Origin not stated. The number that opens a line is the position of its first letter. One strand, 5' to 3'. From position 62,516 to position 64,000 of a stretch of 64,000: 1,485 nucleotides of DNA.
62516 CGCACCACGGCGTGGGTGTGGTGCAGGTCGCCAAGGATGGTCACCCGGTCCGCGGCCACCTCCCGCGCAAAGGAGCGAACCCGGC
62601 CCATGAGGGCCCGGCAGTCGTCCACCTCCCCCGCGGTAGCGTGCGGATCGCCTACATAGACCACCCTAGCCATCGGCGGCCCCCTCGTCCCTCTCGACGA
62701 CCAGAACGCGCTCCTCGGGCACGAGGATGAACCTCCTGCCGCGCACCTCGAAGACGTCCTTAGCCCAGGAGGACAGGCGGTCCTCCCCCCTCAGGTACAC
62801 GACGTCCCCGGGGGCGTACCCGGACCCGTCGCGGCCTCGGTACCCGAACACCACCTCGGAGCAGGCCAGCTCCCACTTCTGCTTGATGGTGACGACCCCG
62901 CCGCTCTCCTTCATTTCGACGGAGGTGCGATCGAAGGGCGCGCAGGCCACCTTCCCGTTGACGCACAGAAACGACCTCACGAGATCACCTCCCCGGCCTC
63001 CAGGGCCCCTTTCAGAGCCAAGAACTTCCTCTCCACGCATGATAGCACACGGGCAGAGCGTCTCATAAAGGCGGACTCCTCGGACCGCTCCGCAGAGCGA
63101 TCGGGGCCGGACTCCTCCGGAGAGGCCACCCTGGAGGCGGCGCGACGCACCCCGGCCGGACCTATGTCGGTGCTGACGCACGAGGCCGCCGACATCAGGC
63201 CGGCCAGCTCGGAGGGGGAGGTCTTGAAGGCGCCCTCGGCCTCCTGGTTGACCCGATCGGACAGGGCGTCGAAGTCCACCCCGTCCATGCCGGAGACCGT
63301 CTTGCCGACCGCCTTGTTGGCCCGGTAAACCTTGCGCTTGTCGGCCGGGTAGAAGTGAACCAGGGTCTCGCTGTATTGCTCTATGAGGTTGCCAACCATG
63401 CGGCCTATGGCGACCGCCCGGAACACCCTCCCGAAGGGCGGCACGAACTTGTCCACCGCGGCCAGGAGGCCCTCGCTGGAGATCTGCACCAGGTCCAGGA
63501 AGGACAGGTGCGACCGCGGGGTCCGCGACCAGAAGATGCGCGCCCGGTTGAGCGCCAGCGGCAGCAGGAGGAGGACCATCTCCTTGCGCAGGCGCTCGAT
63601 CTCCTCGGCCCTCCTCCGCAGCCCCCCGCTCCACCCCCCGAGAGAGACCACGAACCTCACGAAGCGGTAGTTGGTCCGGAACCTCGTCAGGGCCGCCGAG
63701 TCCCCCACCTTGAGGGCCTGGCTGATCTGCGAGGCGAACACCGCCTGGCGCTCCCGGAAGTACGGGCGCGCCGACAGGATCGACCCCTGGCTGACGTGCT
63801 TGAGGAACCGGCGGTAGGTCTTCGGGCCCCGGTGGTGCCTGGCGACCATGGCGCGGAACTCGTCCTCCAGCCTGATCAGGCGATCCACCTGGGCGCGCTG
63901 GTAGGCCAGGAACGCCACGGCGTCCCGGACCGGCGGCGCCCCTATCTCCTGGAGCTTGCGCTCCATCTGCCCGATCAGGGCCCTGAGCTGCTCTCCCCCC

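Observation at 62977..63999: Single-box late promoter (CAATCTT) paired with a sigma factor that appears to lack region 4.2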

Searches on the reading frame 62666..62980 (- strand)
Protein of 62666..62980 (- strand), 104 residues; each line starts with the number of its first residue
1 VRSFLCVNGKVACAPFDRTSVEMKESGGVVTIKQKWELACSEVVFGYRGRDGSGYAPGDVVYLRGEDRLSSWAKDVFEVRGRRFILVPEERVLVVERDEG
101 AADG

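Call 40: search_protein_families(library=pfam, proteins=[window:62666-62968:-], max_evalue=0.01)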
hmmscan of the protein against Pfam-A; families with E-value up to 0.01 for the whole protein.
window:62666-62968:- (100 aa): 0 families

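Call 65: search_protein_families(library=pfam, proteins=[window:62666-62980:-], max_evalue=10)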
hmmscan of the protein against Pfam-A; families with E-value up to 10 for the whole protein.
window:62666-62980:- (104 aa): 1 family
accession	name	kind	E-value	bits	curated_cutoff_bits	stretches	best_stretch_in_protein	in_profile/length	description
PF06615.16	Circovir2_Orf1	-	0.27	11.8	27.9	1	19-39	27-47/59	Circovirus 2, Orf1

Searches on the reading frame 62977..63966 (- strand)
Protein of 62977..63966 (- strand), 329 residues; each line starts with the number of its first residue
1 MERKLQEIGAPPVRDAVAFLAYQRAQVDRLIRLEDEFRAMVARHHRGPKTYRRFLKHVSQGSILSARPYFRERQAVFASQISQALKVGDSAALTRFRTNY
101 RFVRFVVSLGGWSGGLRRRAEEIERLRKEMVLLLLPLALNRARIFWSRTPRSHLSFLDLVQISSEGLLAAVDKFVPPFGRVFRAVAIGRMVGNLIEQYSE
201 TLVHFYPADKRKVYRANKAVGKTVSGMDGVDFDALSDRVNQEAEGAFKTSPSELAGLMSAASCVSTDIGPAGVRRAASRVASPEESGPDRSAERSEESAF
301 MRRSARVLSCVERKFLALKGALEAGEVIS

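Call 5: search_protein_families(library=pfam, proteins=[window:62977-63966:-], max_evalue=10)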
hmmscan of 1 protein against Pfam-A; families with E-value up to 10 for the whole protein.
window:62977-63966:- (329 aa): 2 families
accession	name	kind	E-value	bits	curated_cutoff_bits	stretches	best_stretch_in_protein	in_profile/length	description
PF04542.20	Sigma70_r2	-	0.032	14.5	24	1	150-195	17-62/71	Sigma-70 region 2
PF21528.2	CC2D1A-B_DM14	-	0.17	12.5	24.6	1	43-62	26-45/56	Coiled-coil and C2 domain-containing protein 1, DM14 domain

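Call 6: search_protein_families(library=phrogs, proteins=[window:62977-63966:-], max_evalue=1)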
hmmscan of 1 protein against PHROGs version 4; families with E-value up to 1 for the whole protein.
window:62977-63966:- (329 aa): 1 family
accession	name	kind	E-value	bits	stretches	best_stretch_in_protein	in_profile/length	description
phrog_351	-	transcription regulation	0.012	15.2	1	128-179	506-556/928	RNA polymerase sigma factor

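Call 7: search_protein_families(library=ncbifam, proteins=[window:62977-63966:-], max_evalue=10)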
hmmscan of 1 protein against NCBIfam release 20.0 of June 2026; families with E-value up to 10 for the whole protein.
window:62977-63966:- (329 aa): 13 families
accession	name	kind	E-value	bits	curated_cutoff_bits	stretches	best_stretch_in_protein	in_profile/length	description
TIGR02980.1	SigBFG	subfamily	2e-05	24.4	234.35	1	125-193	3-67/227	SigB/SigF/SigG family RNA polymerase sigma factor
NF005514.0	PRK07122.1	subfamily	2.8e-05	23.4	372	1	116-195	31-106/264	RNA polymerase sigma factor SigF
TIGR02937.1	sigma70-ECF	superfamily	0.0022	17.6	42.9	1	127-304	3-114/165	sigma-70 family RNA polymerase sigma factor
TIGR02941.1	Sigma_B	equivalog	0.0033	16.9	315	1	157-194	57-94/255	RNA polymerase sigma factor SigB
NF005644.0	PRK07408.1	subfamily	0.0047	16.6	261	1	124-194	26-93/258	RNA polymerase sigma factor SigF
NF004562.0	PRK05901.1-4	equivalog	0.014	13.9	779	1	118-182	309-369/571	RNA polymerase sigma factor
TIGR02997.1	Sig70-cyanoRpoD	subfamily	0.031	13.6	384.5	1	151-184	96-129/298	RNA polymerase sigma factor, RpoD/SigA family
NF004935.0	PRK06288.1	equivalog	0.034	13.8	343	1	124-198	32-105/270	RNA polymerase sigma factor WhiG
NF004572.0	PRK05911.1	equivalog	0.046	13.1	378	1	122-198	21-95/257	RNA polymerase sigma factor sigma-28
NF005413.0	PRK06986.1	subfamily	0.061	13.1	201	1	131-197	19-84/241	RNA polymerase sigma factor FliA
TIGR02393.1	RpoD_Cterm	equivalog_domain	0.093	12.3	354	1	153-175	24-46/238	RNA polymerase sigma factor RpoD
NF004208.0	PRK05658.1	equivalog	0.11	11.5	555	1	127-174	394-437/631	RNA polymerase sigma factor RpoD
TIGR02479.1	FliA_WhiG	subfamily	0.15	11.8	189.6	1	152-198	22-68/224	FliA/WhiG family RNA polymerase sigma factor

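Call 9: search_dna_similar(query=window:62977-63966:-, collection=phages, mode=protein, max_evalue=0.001, max_rows=30)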
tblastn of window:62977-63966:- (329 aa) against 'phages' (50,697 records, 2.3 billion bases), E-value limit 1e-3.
Records with a match: 1; places in all: 1; records where one place covers at least 80% of the query: 1.
Best place of each record, by identity: <60% 1.
By first word of the organism name: Myxococcus 1.
By host as written in the record: Myxococcus sp. 1.
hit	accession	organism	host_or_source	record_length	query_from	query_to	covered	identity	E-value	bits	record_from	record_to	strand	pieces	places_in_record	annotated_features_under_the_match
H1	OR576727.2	Myxococcus phage Mx1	Myxococcus sp.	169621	23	322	91%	38.8%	1e-46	174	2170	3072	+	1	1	putative RNA polymerase sigma factor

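Call 11: get_annotated_region(hit=H1, flank=6000)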
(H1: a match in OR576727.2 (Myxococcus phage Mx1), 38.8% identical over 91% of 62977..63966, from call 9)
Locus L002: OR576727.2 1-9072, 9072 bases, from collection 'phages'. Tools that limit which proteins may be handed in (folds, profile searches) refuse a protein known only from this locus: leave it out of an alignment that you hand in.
description: Myxococcus phage Mx1, complete genome.
organism: Myxococcus phage Mx1 (NCBI taxid 2994995)
taxonomy: Viruses; Duplodnaviria; Heunggongvirae; Uroviricota; Caudoviricetes
host: Myxococcus sp.; source: cow dung; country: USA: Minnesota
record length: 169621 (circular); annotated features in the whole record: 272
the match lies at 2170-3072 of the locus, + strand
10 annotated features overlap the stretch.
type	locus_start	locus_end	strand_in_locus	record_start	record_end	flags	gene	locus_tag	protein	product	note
CDS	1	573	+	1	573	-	-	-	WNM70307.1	hypothetical protein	-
CDS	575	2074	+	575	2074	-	-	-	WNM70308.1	helicase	-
CDS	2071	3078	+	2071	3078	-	-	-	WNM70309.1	putative RNA polymerase sigma factor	-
CDS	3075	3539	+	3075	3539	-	-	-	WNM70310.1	hypothetical protein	-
CDS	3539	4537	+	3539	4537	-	-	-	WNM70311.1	calcineurin-like phosphoesterase superfamily domain protein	-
CDS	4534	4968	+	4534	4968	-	-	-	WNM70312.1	hypothetical protein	-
CDS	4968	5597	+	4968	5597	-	-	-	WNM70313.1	hypothetical protein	-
CDS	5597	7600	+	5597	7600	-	-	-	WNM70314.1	terminase large subunit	-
CDS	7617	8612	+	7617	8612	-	-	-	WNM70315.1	hypothetical protein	-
CDS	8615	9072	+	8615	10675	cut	-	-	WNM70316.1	portal protein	-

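Call 14: find_homologous_proteins(query=window:62977-63966:-, max_evalue=0.001)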
Query window:62977-63966:- (329 aa): 373 proteins with E <= 0.001 among 8000 candidates; the best 120 are listed. Only proteins of 180 to 576 residues were searched: fused or split forms outside these lengths cannot appear, so this answer is no evidence that the protein stands alone or is whole; lengths 'longer' or 'shorter' looks for them.
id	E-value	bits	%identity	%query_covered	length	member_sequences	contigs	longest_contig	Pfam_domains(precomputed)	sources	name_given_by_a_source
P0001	1.5e-207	706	100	100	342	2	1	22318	-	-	-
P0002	4.3e-91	324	50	100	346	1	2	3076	-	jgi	jgi:hypothetical protein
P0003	6.1e-90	320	52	91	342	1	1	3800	-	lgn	-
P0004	2.5e-86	308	49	91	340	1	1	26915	-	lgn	-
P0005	1.9e-85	305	49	97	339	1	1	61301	-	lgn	-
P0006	6.0e-85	303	48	95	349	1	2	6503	-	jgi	jgi:DNA-directed RNA polymerase specialized sigma subunit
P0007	1.4e-84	302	48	91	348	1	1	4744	-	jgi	jgi:DNA-directed RNA polymerase specialized sigma subunit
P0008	1.6e-84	302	51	91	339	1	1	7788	-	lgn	-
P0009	4.8e-84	300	49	97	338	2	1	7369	-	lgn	-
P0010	5.6e-84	300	51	91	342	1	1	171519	-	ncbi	-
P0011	1.2e-83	299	47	97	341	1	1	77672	-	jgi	jgi:DNA-directed RNA polymerase specialized sigma subunit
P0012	1.5e-83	299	50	97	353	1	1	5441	-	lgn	-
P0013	2.2e-83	298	49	93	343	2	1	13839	-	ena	-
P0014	2.4e-83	298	47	97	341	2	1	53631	-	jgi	jgi:RNA polymerase sigma factor (sigma-70 family)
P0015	4.9e-83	297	49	92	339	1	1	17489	-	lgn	-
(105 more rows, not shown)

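Call 25: predict_structure(alignment_id=A1)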
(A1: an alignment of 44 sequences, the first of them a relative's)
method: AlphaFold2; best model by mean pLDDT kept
length: 342 residues; sequences in the alignment: 44
mean_pLDDT: 85.1   pTM: 0.63
mean pLDDT of the five models: 85.1, 84.1, 83.7, 83.5, 82.7
residues with pLDDT >= 90: 186; 70-90: 106; 50-70: 29; < 50: 21
segments of 3 or more residues with pLDDT < 50: 216-218, 276-283, 285-288
pLDDT, mean of each block of 10 residues (from residue 1): 76 94 94 92 96 97 97 93 95 97 97 97 96 97 92 93 84 92 89 82 91 59 61 72 86 76 81 56 47 66 88 89 91 81 66
secondary structure, 60 per line:
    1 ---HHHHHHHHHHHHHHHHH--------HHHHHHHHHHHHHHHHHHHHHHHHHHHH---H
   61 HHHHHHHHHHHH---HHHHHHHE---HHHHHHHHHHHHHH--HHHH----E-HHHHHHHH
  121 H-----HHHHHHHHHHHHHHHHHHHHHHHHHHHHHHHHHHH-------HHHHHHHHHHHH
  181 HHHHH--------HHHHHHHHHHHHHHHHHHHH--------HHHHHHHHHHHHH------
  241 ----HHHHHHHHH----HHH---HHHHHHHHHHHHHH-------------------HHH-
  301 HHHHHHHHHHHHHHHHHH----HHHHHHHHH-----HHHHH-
elements in order: H4-20 H29-56 H60-72 H76-82 H87-100 H103-106 H113-121 H127-161 H169-185 H194-213 H222-234 H245-253 H264-277 H301-318 H323-331 H337-341

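Call 27: search_solved_structures(query=A1, max_evalue=1, show_alignments=3)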
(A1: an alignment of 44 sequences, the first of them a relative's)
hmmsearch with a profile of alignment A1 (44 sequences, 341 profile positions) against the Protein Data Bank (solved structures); distinct sequences matched with E-value up to 1: 64 (the best 60 are shown).
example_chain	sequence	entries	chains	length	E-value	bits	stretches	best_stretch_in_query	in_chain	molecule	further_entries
1l0o_C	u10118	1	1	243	2.3e-07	33.4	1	131-210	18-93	sigma factor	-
7xya_F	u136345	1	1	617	9.6e-07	31.4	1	137-337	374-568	RNA polymerase sigma factor RpoD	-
6wmr_Z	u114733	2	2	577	1.9e-06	30.4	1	104-198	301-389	RNA polymerase sigma factor RpoD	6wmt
1l9u_H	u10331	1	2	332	2e-06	30.3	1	131-336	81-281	SIGMA FACTOR SIGA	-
4xln_F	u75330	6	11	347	2.3e-06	30.2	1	132-336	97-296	RNA polymerase sigma factor SigA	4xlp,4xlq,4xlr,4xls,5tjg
7ye1_F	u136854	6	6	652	3.1e-06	29.7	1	131-200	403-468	RNA polymerase sigma factor RpoD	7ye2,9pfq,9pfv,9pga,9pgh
3dxj_F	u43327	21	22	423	3.7e-06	29.5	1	129-336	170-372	RNA polymerase pricipal sigma factor (RpoD); CHAIN F, P | RNA polymerase sigma factor | RNA polymerase sigma factor SigA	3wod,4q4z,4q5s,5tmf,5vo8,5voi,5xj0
1iw7_F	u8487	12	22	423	3.7e-06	29.5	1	129-336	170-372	RNA polymerase sigma-70 subunit | principal sigma factor | DNA-directed RNA polymerase sigma chain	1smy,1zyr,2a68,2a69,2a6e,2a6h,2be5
9ujk_F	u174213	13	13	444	3.9e-06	29.4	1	129-336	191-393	RNA polymerase sigma factor SigA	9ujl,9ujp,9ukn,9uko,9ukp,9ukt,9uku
9fo6_F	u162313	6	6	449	3.9e-06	29.4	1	129-336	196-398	RNA polymerase sigma factor SigA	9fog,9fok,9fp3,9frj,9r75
4g7h_F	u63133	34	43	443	4e-06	29.4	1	129-336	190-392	RNA polymerase sigma factor | DNA directed RNA polymerase sigma factor A | RNA polymerase sigma factor SigA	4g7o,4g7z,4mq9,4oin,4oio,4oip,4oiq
5x21_F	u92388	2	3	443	4e-06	29.4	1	129-336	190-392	RNA polymerase sigma factor SigA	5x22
1l9z_H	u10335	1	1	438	4.2e-06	29.3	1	132-336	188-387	SIGMA FACTOR SIGA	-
5yix_A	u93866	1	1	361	4.9e-06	29.1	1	131-191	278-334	RNA polymerase sigma factor RpoD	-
4ljz_F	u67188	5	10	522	8e-06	28.4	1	137-192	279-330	RNA polymerase sigma factor RpoD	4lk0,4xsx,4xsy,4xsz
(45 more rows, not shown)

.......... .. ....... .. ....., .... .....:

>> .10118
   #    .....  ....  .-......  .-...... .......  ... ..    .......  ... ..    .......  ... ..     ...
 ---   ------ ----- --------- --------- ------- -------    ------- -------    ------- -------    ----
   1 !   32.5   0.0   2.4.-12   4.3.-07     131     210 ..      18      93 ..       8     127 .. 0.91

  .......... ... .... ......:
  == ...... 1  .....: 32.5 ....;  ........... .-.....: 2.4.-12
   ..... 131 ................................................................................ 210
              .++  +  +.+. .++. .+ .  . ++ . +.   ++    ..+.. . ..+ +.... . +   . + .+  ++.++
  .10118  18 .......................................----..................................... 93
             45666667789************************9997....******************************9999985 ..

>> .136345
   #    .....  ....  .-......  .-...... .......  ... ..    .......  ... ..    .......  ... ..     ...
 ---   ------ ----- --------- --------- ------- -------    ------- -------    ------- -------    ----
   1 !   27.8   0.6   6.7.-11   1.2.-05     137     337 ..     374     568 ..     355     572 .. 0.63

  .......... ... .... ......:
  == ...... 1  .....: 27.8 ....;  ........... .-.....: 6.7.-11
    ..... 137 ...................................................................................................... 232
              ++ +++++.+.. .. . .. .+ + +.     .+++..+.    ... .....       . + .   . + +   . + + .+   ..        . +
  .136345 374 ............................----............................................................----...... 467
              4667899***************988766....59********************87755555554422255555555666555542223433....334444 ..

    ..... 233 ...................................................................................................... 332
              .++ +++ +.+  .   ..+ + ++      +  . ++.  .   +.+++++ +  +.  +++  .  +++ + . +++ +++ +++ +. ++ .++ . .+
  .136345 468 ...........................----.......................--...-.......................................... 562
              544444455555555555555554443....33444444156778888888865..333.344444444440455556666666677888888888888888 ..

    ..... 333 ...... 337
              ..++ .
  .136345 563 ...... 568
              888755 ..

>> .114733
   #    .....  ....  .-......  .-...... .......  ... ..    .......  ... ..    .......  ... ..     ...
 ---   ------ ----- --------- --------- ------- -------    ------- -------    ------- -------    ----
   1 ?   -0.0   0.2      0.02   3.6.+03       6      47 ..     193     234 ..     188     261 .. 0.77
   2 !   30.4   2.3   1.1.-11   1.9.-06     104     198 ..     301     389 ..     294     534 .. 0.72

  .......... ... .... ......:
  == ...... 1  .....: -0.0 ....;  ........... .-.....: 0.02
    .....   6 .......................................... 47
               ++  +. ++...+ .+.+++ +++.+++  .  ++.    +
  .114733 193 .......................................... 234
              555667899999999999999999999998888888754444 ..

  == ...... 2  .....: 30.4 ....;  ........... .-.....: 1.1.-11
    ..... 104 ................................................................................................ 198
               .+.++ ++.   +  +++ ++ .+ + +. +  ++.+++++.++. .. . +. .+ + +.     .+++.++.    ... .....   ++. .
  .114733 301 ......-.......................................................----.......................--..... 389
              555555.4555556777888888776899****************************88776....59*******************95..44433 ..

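Call 28: fold_search(model_id=the predicted structure, library=pdb)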
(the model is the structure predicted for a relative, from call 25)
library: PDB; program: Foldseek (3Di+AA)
matches with E <= 10: 500; with E <= 0.001: 2
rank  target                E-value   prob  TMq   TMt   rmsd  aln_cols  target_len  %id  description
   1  4q5s_F                8.1e-04  1.00  0.29  0.29  21.3       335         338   15  Thermus thermophilus RNA polymerase initially transcribing complex containing 6-mer RNA (released 2014-07-09)
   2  9gdo_F                9.7e-04  1.00  0.22  0.17  26.7       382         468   14  Cryo-EM structure of Vibrio cholerae RNA polymerase holoenzyme bound to an ompU promoter DNA fragment (released 2025-12-17)
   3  6n58_L                1.0e-03  1.00  0.22  0.15  25.5       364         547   16  Cryo-EM structure of Escherichia coli RNAP polymerase bound with TraR in conformation II (released 2020-02-26)
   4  9fog_F                1.3e-03  1.00  0.24  0.25  23.1       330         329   14  Ap3G bound in de novo transcription initiation T. thermophilus RNA polymerase complex with TC DNA template (released 2025-12-17)
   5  5e17_F                1.5e-03  1.00  0.29  0.30  20.8       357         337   15  T. thermophilus transcription initiation complex having a RRR discriminator sequence and a nontemplate-strand length c (released 2016-03-09)
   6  4mq9_F                1.7e-03  1.00  0.28  0.28  21.1       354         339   14  Crystal structure of Thermus thermophilus RNA polymerase holoenzyme in complex with GE23077 (released 2014-05-07)
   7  4oio_F                1.8e-03  1.00  0.29  0.29  21.5       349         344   14  Crystal structure of Thermus thermophilus pre-insertion substrate complex for de novo transcription initiation (released 2014-05-07)
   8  5tjg_F                1.9e-03  1.00  0.29  0.29  20.9       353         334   15  Thermus aquaticus delta1.1-sigmaA holoenzyme/downstream-fork promoter complex with an open clamp (released 2017-06-21)
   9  8to6_L                1.9e-03  0.99  0.22  0.17  24.8       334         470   18  Escherichia coli RNA polymerase unwinding intermediate (I1d) at the lambda PR promoter (released 2024-07-03)
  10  4xlp_F                2.0e-03  1.00  0.29  0.29  21.4       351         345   14  Crystal structure of T.aquaticus transcription initiation complex containing upstream fork promoter (released 2015-09-23)
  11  7mki_L                2.0e-03  0.99  0.22  0.17  26.7       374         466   16  Cryo-EM structure of Escherichia coli RNA polymerase bound to lambda PR (-5G to C) promoter DNA (released 2021-09-29)
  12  8toe_L                2.0e-03  0.99  0.22  0.16  24.9       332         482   16  Escherichia coli RNA polymerase unwinding intermediate (I1c) at the lambda PR promoter (released 2024-07-03)
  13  8u3b_F                2.0e-03  1.00  0.34  0.28  22.3       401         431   14  Cryo-EM structure of E. coli NarL-transcription activation complex at 3.2A (released 2024-01-17)
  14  4g7h_P                2.3e-03  1.00  0.30  0.30  22.2       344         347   14  Crystal structure of Thermus thermophilus transcription initiation complex (released 2012-10-31)
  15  9uma_F                2.3e-03  1.00  0.24  0.24  22.9       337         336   15  CryoEM structure of T.thermophilus transcription initiation complex bound to Gp4A-C, -1 dA in the template DNA strand (released 2025-10-22)
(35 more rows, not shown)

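Call 29: find_related_loci(query=A1, collection=viral_contigs, flank=10000)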
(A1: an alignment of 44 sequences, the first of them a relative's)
Query A1 (342 aa) in viral_contigs; peptide patterns used: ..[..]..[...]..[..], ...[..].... (x = any residue, [..] = any of these).
135 stretches matched a pattern; 120 encode a relative of the query (tblastn E <= 1e-3); the best 80 are kept; 80 distinct loci.
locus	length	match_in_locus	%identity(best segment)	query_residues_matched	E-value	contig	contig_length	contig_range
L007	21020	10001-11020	45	5-333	1e-92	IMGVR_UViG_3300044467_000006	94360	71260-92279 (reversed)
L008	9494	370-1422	45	1-333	2e-92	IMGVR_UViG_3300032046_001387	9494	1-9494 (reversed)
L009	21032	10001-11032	45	6-333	4e-90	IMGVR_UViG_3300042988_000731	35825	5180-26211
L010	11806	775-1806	45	6-333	4e-90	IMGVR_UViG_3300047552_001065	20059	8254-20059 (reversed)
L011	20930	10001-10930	49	40-337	2e-87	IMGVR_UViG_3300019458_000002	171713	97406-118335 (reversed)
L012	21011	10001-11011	45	1-333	4e-86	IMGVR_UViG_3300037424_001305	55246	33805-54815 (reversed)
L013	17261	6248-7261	43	1-333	2e-86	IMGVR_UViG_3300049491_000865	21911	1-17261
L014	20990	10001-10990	45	5-333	6e-85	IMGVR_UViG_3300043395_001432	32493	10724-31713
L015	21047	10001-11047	44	2-333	2e-84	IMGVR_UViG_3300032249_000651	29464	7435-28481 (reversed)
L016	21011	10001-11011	43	2-333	6e-84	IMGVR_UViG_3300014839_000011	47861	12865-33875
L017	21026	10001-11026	43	6-333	2e-82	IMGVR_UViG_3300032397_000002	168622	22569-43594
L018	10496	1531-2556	43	6-333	2e-82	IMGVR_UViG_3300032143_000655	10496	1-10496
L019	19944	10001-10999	44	22-341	4e-82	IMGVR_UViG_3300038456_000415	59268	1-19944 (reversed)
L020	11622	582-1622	42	2-333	4e-82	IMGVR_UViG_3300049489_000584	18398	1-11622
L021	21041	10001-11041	43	2-333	3e-82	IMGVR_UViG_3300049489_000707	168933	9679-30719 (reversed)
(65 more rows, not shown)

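Call 66: search_protein_representatives(alignment_id=A1)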
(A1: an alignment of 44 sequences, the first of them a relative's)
Query: 44 sequences, 341 profile positions. Proteins with E-value up to 0.001 (for the whole library): 924; up to 1e-10: 416; up to 1e-30: 346. The best 150 are listed.
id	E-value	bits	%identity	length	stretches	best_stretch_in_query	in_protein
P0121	5.9e-145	499.1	-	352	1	5-340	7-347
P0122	1.3e-144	497.9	-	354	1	4-338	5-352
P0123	2.4e-144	497.1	-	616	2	4-215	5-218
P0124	3.5e-144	496.5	-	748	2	4-215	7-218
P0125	5.0e-144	496.0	-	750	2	3-220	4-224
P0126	2.3e-143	493.8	-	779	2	4-215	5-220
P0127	2.5e-138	477.2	-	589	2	5-225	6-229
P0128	4.3e-138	476.5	-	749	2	2-215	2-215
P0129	1.2e-133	461.8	-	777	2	7-215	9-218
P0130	1.7e-132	458.0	-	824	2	4-213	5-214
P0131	6.3e-132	456.2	-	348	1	2-340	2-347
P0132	3.4e-131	453.8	-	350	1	5-340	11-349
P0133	1.2e-129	448.7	-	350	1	4-339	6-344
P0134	6.9e-129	446.2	-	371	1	4-339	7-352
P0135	7.7e-129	446.1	-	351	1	4-339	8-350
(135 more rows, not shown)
